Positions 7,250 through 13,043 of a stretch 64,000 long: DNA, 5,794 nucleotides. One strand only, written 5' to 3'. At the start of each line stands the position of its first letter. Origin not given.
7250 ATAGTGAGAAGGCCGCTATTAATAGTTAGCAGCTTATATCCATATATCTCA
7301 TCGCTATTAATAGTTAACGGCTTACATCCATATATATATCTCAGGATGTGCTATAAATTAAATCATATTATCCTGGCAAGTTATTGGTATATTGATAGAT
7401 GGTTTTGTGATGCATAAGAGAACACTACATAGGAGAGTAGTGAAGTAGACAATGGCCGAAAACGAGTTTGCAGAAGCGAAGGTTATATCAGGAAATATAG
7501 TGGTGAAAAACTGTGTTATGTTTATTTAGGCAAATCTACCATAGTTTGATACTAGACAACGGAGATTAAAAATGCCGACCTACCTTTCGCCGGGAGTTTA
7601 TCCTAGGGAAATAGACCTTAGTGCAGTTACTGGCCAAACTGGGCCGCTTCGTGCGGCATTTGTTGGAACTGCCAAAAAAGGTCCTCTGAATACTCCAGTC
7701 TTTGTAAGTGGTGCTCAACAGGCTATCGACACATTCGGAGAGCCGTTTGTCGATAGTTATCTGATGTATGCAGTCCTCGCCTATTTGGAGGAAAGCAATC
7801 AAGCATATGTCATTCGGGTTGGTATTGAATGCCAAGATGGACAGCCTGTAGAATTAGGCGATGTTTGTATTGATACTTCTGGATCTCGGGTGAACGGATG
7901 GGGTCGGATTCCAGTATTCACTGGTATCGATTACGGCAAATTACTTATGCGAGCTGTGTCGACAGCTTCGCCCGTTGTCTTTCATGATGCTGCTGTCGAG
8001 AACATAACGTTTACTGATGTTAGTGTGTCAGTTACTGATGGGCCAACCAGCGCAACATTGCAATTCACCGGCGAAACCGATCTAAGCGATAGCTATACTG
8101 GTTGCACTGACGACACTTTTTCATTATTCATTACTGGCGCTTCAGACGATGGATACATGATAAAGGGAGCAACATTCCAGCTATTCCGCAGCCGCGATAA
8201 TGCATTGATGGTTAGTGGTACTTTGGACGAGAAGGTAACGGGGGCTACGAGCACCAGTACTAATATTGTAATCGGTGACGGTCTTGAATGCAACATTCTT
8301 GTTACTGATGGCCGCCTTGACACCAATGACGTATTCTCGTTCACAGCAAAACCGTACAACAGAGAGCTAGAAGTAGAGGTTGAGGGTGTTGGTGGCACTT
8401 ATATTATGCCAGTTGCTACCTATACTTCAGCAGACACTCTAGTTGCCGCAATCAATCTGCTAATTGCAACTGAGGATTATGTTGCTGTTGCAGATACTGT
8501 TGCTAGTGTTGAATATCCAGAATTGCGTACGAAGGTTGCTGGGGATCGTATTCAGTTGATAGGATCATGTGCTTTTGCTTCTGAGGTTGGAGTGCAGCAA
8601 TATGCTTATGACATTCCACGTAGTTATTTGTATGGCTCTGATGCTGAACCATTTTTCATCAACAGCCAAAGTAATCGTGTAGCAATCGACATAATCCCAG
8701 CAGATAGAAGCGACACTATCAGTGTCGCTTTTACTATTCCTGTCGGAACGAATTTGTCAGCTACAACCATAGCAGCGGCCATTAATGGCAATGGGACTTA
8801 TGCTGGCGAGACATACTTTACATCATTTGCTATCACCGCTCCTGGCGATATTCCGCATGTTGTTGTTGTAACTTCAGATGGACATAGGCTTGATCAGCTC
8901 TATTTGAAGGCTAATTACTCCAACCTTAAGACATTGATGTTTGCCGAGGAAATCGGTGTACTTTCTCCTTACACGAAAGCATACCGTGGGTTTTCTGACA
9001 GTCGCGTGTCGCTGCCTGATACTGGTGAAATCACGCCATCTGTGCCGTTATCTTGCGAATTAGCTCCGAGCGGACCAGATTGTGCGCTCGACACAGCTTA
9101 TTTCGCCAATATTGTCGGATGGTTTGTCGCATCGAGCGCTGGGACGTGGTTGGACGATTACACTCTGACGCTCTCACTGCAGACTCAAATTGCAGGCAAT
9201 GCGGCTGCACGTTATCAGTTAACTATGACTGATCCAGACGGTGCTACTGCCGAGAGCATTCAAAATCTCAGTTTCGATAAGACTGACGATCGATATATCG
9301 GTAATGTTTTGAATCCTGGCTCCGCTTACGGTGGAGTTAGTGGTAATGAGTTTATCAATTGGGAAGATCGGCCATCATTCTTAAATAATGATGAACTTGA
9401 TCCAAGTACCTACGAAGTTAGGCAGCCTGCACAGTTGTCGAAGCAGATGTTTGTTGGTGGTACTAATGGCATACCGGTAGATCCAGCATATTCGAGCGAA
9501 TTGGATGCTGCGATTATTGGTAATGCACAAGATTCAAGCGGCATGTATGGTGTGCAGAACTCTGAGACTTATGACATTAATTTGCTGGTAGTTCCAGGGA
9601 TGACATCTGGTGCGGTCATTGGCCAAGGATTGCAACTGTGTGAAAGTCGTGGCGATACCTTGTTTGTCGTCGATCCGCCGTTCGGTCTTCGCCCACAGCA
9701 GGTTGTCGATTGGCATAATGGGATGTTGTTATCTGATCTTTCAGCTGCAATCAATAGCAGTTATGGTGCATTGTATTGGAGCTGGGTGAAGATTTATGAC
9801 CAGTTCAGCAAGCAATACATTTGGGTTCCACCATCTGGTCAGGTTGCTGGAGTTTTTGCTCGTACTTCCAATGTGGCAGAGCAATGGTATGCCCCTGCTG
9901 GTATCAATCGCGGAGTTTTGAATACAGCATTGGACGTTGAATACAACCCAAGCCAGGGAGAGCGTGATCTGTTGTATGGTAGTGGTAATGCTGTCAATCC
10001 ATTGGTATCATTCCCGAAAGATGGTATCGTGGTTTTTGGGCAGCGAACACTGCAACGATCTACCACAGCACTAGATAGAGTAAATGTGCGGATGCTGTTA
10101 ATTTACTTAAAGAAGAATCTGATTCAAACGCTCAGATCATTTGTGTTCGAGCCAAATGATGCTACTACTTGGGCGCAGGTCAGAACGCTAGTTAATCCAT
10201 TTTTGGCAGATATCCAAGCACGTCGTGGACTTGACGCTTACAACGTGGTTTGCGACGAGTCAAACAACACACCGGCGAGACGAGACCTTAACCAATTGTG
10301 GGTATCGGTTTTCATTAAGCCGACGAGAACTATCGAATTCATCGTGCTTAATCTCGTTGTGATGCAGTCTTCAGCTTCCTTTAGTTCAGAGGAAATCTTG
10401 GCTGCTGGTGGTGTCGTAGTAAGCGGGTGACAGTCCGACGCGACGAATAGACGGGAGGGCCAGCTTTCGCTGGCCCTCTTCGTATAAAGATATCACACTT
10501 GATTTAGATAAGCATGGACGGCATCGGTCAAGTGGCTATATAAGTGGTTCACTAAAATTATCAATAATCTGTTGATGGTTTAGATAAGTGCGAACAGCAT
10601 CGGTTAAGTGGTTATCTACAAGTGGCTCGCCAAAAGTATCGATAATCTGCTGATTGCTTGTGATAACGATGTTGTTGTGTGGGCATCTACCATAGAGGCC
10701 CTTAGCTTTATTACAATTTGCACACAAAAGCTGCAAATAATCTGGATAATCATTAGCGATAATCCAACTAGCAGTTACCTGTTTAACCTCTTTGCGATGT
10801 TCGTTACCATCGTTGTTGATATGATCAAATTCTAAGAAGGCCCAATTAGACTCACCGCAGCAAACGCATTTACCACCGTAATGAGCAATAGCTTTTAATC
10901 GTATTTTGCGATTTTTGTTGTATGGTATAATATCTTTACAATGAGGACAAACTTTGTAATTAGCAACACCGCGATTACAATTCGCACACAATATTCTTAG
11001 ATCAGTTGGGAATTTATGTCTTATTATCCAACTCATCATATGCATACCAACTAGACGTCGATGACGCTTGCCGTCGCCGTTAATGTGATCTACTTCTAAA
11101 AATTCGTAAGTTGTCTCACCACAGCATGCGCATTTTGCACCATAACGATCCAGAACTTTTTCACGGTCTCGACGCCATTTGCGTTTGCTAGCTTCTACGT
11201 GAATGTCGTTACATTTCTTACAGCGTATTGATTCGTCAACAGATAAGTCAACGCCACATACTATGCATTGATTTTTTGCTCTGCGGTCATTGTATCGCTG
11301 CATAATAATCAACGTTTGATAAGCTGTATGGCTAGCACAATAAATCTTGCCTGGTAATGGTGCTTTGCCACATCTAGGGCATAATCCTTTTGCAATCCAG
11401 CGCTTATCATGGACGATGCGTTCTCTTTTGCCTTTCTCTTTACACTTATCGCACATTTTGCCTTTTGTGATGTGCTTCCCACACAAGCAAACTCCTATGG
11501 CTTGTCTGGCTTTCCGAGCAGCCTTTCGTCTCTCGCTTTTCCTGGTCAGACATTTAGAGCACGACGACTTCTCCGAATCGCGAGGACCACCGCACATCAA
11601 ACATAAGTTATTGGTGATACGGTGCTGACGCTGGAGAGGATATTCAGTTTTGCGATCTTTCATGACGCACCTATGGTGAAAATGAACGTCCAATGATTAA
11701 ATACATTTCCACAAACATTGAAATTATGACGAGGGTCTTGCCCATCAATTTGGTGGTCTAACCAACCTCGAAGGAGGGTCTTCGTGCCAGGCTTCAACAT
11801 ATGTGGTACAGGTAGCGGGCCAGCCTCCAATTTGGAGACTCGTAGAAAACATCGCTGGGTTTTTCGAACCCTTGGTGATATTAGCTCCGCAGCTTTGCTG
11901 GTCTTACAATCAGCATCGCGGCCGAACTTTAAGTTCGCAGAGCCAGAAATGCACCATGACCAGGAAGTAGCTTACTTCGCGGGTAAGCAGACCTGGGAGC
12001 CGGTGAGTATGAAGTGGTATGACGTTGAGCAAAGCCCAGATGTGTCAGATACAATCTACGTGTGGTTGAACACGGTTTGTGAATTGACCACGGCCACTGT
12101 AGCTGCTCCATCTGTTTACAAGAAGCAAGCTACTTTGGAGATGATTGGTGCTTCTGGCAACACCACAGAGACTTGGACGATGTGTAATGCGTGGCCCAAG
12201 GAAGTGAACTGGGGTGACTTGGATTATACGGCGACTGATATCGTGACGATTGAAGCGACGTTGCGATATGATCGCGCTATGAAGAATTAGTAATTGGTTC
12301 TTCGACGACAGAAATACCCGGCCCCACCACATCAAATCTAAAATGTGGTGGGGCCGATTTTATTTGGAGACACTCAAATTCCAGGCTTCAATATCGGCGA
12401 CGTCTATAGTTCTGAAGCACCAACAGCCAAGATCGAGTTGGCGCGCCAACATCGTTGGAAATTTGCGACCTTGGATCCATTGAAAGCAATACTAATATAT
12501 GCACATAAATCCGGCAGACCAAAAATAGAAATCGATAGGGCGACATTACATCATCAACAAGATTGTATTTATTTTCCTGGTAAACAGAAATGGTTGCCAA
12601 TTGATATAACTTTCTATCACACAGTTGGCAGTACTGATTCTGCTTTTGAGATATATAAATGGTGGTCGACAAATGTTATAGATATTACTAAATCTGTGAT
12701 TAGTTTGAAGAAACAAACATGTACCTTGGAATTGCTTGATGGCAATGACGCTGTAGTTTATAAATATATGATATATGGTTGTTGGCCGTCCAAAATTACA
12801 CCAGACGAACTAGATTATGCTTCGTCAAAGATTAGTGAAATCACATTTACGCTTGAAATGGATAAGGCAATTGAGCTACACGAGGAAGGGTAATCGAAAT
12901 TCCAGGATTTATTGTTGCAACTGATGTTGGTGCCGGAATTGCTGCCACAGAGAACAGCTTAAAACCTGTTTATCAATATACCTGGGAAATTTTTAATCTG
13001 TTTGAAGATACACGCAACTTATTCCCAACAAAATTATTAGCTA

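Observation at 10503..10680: HNH nuclease gene ends in a duplicated, synonymously recoded copy of a tail-sheath peptide (top candidate for a new system)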

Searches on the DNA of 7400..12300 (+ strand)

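Call 7: search_dna_similar(query=window:7400-12300:+, collection=phages, mode=distant, max_rows=20)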
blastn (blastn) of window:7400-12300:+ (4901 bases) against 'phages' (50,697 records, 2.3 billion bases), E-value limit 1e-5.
Records with a match: 1; places in all: 1; records where one place covers at least 80% of the query: 0.
Best place of each record, by identity: 60-80% 1.
By first word of the organism name: Phage 1.
By host as written in the record: - 1.
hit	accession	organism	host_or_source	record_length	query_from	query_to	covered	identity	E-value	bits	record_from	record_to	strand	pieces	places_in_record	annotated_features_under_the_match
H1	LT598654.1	Phage NCTB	surface water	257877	2420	2505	2%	75.6%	6e-6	62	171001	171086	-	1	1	Phage tail sheath protein FI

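Call 73: search_rna_families(source=window, start=10300, end=11900, threshold=evalue, max_evalue=1)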
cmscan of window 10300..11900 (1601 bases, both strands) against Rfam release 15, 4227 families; matches with E-value up to 1: 1.
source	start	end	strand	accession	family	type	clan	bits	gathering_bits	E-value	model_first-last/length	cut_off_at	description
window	10445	10507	-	RF02353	BjrC68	Gene; sRNA;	-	22.9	39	0.0036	1-82/82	no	Bradyrhizobiaceae sRNA BjrC68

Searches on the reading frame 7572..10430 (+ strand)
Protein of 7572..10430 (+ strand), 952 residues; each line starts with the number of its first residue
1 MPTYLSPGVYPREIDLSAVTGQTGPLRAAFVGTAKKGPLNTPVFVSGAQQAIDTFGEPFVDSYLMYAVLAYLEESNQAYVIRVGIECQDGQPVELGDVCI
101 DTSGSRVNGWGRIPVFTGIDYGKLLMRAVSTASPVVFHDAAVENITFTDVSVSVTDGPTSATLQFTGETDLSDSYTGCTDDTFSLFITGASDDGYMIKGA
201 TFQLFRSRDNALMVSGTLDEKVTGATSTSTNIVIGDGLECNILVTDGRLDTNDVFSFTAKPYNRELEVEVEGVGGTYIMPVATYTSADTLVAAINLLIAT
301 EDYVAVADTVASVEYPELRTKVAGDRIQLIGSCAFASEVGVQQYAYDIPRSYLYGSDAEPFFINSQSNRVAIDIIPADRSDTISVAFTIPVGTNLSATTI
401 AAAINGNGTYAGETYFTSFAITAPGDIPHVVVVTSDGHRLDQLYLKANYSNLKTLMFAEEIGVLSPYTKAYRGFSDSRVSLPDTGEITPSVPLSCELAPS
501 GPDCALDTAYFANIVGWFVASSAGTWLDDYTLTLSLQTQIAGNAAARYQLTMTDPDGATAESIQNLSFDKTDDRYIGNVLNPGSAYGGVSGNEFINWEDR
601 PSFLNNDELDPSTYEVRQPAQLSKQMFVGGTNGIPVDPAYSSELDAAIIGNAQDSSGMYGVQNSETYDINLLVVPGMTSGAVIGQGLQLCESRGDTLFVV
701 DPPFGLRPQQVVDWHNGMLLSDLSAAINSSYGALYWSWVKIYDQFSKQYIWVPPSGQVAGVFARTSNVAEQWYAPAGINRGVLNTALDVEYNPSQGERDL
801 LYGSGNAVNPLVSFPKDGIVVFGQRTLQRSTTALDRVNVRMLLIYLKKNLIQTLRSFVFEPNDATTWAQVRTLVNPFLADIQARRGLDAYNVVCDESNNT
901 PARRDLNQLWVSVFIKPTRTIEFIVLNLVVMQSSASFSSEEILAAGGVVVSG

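Call 4: search_protein_families(library=pfam, proteins=[window:7572-10430:+], max_evalue=0.01)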
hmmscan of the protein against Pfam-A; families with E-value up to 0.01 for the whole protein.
window:7572-10430:+ (952 aa): 3 families
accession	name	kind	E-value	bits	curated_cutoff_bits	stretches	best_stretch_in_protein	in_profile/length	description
PF04984.19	Phage_sheath_1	-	2.9e-13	50.4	31.4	1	661-827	12-168/168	Phage tail sheath protein subtilisin-like domain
PF17482.7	Phage_sheath_1C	-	1.4e-10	41.6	26.9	1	831-930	3-103/104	Phage tail sheath C-terminal domain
PF22671.1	Gp18_domIII_N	-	9.4e-05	23.1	27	1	27-83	3-58/58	Tail sheath protein Gp18 domain III N-terminal region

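Call 5: search_protein_families(library=phrogs, proteins=[window:7572-10430:+], max_evalue=0.1)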
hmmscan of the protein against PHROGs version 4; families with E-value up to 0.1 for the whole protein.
window:7572-10430:+ (952 aa): 9 families
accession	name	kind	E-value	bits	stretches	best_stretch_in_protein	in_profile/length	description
phrog_23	-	tail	3.9e-87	294.1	1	1-942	20-474/496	tail sheath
phrog_10581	-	tail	1.2e-55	190.3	1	664-932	631-911/915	tail sheath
phrog_17610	-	tail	6.8e-31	107.9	1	696-933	877-1109/1135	tail sheath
phrog_34521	-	tail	1.3e-17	64.1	1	734-940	755-960/962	tail sheath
phrog_15814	-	unknown function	4.4e-17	62.3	1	554-928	365-722/738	-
phrog_19666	-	tail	3.9e-12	46.4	1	623-930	686-983/985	tail sheath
phrog_20545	-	tail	3.8e-05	23.7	1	2-84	19-102/538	tail sheath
phrog_279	-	tail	0.0019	18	0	861-933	414-485/489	tail sheath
phrog_38392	-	tail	0.0066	16.6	0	3-83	4-85/329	tail sheath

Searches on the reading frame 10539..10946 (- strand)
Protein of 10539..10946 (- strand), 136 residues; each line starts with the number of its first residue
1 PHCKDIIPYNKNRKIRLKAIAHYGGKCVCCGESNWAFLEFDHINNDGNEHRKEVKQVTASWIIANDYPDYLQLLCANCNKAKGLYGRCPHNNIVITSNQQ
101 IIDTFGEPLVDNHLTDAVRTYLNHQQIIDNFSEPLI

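Call 25: find_related_loci(query=A1, collection=metagenome_contigs, flank=4000)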
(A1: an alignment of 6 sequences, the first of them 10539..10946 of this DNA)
Query A1 (136 aa) in metagenome_contigs; peptide patterns used: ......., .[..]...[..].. (x = any residue, [..] = any of these).
224 stretches matched a pattern; 57 encode a relative of the query (tblastn E <= 1e-3); 57 distinct loci.
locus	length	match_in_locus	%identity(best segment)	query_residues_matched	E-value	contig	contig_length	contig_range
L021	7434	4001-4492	96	1-110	1e-59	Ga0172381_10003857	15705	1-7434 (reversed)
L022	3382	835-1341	82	12-98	9e-41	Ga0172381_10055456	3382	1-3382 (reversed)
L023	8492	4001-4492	79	10-92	1e-39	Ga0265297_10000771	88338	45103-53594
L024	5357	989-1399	67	1-91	2e-36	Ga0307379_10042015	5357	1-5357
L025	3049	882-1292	67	1-91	2e-36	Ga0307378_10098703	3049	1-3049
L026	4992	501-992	69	13-90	1e-31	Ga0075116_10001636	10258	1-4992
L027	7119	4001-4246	57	13-90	4e-30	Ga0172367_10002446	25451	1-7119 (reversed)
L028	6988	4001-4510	63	14-90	9e-29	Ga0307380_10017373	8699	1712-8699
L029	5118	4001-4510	63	14-90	9e-29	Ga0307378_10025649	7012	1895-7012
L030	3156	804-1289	68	16-90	1e-28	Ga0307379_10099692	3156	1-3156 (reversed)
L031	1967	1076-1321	52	10-90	2e-27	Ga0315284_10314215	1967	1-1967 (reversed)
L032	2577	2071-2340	49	12-94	3e-26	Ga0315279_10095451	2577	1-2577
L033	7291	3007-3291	47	2-90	9e-25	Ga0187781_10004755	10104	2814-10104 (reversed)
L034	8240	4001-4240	50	12-90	2e-24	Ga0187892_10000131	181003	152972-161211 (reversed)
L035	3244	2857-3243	55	12-90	3e-23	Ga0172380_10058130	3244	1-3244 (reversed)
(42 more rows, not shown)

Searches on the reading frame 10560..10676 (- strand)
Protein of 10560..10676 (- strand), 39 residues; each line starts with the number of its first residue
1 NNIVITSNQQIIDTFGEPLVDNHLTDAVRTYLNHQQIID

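Call 22: search_dna_similar(query=window:10560-10676:-, collection=phages, mode=protein, max_evalue=10, max_rows=30)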
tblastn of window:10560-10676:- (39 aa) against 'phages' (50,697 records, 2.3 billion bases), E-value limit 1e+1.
Records with a match: 7; places in all: 7; records where one place covers at least 80% of the query: 0.
Best place of each record, by identity: <60% 7.
By first word of the organism name: Salmonella 4; Erwinia 2; Klebsiella 1.
By host as written in the record: - 2; Salmonella enterica subsp. enterica serovar Typhi 2; Salmonella enterica subsp. enterica serovar Typhimurium str. ATCC 14028 1; Salmonella 1; Klebsiella aerogenes 1.
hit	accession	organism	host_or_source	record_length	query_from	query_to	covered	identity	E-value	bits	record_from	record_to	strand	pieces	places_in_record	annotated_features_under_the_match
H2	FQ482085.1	Erwinia phage phiEt88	-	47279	12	39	72%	39.3%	5e+0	29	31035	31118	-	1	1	hypothetical protein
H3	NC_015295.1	Erwinia phage phiEt88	-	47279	12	39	72%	39.3%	5e+0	29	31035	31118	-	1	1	hypothetical protein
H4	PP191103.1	Salmonella phage PHA46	Salmonella enterica subsp. enterica ...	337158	4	29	67%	42.3%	1e+1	28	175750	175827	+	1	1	sheath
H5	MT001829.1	Salmonella phage SE_PL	Salmonella enterica subsp. enterica ...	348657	4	29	67%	42.3%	1e+1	28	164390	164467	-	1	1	tail sheath protein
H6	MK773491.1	Salmonella phage 7t3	Salmonella enterica subsp. enterica ...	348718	4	29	67%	42.3%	1e+1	28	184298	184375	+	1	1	tail sheath protein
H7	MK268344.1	Salmonella phage Munch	Salmonella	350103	4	29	67%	42.3%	1e+1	28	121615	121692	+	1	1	tail sheath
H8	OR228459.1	Klebsiella phage fENko-Kae01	Klebsiella aerogenes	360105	4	29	67%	42.3%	1e+1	28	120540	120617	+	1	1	tail sheath protein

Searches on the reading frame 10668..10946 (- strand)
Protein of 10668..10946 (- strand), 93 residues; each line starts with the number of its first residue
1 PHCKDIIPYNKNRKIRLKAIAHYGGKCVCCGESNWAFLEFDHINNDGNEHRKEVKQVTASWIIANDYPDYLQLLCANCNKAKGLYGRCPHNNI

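Call 43: search_protein_families(library=pfam, proteins=[window:10668-10946:-], max_evalue=10)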
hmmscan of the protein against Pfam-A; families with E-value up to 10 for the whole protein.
window:10668-10946:- (93 aa): 2 families
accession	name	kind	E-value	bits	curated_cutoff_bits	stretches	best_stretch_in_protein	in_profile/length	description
PF01844.29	HNH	-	0.0013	19.3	21.4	1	56-83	24-45/47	HNH endonuclease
PF02945.21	Endonuclease_7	-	0.13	12.6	23.6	1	18-86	17-67/82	Recombination endonuclease VII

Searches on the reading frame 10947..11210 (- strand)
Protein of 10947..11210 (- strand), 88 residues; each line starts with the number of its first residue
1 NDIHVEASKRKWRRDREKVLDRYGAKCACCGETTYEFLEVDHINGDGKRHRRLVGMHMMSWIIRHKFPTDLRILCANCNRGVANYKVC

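Call 43: search_protein_families(library=pfam, proteins=[window:10947-11210:-], max_evalue=10)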
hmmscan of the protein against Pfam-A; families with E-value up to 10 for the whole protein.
window:10947-11210:- (88 aa): 3 families
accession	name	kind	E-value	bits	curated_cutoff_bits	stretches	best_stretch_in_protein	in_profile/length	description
PF01844.29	HNH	-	0.015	15.9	21.4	2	27-43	1-19/47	HNH endonuclease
PF02945.21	Endonuclease_7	-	0.038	14.3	23.6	1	13-82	12-63/82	Recombination endonuclease VII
PF24458.1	DUF7573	-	0.99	9.9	30.2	1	24-34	11-21/39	Domain of unknown function (DUF7573)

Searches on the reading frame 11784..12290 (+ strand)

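Call 4: search_protein_families(library=pfam, proteins=[window:11784-12290:+], max_evalue=0.01)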
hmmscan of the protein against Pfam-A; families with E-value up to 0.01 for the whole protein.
window:11784-12290:+ (168 aa): 1 family
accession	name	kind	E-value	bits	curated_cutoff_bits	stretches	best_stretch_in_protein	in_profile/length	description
PF06841.18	Phage_T4_gp19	-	6.6e-09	36.1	28.2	1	66-164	45-132/134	T4-like virus tail tube protein gp19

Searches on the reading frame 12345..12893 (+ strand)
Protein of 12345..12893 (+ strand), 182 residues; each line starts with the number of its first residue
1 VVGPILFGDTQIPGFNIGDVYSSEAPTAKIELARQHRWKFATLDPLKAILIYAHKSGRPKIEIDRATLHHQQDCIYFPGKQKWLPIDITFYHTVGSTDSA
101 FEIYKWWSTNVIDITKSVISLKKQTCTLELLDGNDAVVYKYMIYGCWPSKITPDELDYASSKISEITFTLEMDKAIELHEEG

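Call 4: search_protein_families(library=pfam, proteins=[window:12345-12893:+], max_evalue=0.01)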
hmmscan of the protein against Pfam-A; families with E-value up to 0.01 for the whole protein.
window:12345-12893:+ (182 aa): 1 family
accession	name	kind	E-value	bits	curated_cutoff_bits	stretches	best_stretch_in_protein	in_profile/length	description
PF06841.18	Phage_T4_gp19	-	2.7e-07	30.9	28.2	1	95-173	58-131/134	T4-like virus tail tube protein gp19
